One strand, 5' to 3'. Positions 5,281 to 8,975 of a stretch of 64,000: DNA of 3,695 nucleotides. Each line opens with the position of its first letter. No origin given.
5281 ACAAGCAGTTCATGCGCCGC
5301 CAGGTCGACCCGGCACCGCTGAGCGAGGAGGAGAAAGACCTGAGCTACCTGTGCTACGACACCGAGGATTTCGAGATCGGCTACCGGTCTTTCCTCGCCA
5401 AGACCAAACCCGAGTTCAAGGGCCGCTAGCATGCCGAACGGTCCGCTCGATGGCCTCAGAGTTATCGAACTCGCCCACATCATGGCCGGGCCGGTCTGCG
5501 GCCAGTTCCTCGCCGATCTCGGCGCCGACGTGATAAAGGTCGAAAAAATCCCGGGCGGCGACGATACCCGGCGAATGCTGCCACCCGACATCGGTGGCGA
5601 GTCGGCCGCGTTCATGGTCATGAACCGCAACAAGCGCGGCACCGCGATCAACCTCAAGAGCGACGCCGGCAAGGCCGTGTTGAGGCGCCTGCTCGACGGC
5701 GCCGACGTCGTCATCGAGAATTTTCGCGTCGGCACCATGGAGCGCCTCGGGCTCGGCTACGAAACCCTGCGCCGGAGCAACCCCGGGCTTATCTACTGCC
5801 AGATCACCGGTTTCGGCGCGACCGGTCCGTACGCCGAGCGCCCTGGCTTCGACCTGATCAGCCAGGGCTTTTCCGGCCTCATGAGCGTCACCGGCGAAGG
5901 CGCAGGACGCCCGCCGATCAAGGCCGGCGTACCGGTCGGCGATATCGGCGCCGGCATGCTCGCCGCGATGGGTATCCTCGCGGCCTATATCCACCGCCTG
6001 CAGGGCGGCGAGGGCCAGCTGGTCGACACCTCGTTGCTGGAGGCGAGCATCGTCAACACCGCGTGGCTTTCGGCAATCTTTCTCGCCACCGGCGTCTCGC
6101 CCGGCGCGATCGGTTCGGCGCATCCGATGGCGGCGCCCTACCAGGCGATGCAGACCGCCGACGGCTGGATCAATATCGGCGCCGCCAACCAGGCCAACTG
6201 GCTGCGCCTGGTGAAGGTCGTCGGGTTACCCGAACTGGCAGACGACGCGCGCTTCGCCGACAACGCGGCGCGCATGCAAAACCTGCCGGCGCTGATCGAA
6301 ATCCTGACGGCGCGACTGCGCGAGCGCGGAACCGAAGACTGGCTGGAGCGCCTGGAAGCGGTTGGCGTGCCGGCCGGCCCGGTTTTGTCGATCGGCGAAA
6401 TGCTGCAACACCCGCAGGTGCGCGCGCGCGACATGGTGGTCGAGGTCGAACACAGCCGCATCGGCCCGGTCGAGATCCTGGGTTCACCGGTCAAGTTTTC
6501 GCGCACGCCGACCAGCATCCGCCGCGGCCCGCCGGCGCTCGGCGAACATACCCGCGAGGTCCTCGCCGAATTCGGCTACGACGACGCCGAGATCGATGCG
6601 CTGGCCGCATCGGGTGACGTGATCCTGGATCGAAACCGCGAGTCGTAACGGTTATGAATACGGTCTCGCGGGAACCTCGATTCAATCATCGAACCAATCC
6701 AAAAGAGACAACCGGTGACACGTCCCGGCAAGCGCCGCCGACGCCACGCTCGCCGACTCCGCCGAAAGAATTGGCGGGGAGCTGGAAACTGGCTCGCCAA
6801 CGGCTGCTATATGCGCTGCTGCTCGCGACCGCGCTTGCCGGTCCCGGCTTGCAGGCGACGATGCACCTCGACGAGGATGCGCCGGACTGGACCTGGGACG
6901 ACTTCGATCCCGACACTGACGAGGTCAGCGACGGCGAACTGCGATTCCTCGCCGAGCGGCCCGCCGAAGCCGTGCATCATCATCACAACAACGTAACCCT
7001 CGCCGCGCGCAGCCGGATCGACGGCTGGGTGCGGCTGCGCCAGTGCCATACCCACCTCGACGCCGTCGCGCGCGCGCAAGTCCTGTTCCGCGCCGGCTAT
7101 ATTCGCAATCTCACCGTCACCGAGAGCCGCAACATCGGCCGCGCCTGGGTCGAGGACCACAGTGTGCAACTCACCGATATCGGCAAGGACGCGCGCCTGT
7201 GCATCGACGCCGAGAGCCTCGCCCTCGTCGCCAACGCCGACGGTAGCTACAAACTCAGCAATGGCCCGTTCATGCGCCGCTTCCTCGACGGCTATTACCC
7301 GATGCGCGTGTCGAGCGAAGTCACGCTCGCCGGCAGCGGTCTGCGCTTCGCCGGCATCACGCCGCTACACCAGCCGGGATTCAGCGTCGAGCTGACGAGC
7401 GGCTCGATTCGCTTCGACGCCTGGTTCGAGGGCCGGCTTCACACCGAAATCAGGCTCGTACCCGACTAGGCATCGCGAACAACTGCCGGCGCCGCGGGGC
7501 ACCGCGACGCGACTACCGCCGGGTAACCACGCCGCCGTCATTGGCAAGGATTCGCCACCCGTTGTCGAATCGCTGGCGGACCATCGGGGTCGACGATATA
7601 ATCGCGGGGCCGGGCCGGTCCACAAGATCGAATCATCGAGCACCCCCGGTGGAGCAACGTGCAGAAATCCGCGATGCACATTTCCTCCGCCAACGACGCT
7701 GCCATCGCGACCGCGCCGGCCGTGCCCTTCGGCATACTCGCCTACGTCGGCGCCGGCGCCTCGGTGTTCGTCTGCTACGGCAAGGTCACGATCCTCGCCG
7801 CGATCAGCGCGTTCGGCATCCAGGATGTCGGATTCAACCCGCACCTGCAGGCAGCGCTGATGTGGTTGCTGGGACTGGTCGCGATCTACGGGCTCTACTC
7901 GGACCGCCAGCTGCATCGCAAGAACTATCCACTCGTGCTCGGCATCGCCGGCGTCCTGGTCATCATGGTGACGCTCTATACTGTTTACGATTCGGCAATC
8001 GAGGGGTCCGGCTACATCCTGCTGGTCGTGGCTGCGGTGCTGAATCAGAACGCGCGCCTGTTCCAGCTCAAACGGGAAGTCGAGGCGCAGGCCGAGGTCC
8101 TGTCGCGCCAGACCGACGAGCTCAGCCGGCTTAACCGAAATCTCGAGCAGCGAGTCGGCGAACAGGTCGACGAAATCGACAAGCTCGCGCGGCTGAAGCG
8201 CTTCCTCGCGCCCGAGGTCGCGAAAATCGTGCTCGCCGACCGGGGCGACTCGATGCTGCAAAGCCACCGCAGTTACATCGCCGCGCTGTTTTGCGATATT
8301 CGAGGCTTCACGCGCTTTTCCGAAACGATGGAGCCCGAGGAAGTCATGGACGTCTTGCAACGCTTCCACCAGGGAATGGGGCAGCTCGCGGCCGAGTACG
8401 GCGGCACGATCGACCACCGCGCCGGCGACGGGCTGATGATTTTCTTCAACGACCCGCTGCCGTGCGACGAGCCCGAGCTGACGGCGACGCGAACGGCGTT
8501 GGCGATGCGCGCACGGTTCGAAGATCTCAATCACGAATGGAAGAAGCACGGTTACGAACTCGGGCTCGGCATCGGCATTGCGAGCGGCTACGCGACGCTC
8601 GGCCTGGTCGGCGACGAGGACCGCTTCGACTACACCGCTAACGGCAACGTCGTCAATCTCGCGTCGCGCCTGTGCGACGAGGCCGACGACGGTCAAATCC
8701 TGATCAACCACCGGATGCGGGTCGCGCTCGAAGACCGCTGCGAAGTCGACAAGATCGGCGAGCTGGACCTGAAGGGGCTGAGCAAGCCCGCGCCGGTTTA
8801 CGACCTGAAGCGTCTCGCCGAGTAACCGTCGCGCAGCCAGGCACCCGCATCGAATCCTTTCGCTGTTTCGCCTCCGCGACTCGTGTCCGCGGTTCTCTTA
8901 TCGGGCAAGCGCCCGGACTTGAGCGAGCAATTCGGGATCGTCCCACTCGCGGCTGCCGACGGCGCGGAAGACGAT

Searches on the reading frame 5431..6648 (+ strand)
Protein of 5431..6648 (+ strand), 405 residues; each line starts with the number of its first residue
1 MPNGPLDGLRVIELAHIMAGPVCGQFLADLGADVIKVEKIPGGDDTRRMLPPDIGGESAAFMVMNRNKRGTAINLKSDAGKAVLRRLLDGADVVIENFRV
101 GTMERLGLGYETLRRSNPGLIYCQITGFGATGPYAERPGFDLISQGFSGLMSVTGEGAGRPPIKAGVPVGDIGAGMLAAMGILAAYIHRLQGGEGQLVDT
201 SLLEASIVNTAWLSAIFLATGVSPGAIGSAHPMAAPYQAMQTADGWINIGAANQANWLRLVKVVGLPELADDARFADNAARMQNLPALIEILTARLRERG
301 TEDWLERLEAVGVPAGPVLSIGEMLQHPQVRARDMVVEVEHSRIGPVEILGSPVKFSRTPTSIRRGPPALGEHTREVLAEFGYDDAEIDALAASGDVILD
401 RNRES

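Call 38: search_protein_families(library=ncbifam, proteins=[window:5431-6648:+], max_evalue=1e-10)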
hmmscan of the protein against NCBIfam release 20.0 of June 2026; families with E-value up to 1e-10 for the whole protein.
window:5431-6648:+ (405 aa): 7 families
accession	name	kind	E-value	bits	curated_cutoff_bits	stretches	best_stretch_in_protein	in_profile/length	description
NF052585.1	SucGlutTfsCaiB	equivalog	1.9e-113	379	750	1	3-381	5-388/394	succinate--glutarate CoA-transferase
NF041294.1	Scnl_mescCoAtase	equivalog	3.4e-84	283.2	700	1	5-378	3-380/381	succinyl-CoA:mesaconate CoA-transferase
NF008511.0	PRK11430.1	equivalog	2.1e-81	274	522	1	3-381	7-379/381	CoA:oxalate CoA-transferase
NF003809.0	PRK05398.1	subfamily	3.5e-81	272.9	442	2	5-206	4-204/416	formyl-CoA transferase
TIGR03253.1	oxalate_frc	equivalog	7e-77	258.9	504.2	2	5-206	3-203/416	formyl-CoA transferase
NF002914.1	PRK03525.1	equivalog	1.3e-42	146.2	413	1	4-397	8-397/400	L-carnitine CoA-transferase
TIGR04253.1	mesacon_CoA_iso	equivalog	4.8e-28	98.3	725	1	5-392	2-395/403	2-methylfumaryl-CoA isomerase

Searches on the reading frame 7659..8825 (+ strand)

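Call 38: search_protein_families(library=ncbifam, proteins=[window:7659-8825:+], max_evalue=1e-10)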
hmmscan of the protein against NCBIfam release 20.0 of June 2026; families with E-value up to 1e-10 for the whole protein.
window:7659-8825:+ (388 aa): 0 families

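Call 45: search_protein_families(library=pfam, proteins=[window:7659-8825:+])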
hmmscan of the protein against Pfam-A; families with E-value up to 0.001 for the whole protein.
window:7659-8825:+ (388 aa): 2 families
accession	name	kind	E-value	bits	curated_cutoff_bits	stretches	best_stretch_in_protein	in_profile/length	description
PF00211.25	Guanylate_cyc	-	6.9e-19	68.6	21.9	1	206-376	8-174/183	Adenylate and Guanylate cyclase catalytic domain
PF03203.19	MerC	-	8.3e-07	30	27.6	1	27-129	3-106/108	MerC mercury resistance protein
